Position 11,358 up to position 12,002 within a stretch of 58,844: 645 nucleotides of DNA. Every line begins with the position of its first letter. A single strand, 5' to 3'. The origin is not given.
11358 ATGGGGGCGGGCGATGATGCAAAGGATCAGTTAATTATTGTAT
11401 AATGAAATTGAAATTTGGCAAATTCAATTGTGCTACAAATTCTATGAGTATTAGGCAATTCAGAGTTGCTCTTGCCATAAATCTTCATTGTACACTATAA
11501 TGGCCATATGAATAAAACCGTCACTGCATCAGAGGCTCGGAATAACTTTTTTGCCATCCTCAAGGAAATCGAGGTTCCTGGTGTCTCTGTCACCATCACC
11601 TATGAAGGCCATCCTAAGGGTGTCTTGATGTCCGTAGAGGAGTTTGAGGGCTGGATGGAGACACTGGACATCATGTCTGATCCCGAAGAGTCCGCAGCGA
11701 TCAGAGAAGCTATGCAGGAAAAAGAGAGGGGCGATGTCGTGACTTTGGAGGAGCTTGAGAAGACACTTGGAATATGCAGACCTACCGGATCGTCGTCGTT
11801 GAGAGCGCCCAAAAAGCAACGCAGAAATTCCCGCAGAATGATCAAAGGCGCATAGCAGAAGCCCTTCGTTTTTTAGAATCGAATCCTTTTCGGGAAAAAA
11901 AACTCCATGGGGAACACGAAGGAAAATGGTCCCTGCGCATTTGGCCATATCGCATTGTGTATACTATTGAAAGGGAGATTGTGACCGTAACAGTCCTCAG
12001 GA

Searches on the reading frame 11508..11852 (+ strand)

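Call 117: search_protein_families(library=pfam, proteins=[window:11508-11852:+], max_evalue=0.001)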
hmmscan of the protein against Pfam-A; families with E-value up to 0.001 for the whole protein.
window:11508-11852:+ (115 aa): 1 family
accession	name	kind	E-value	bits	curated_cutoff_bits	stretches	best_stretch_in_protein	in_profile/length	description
PF02604.26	PhdYeFM_antitox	-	2.3e-18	66.2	29.8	1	3-75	2-74/74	Antitoxin Phd_YefM, type II toxin-antitoxin system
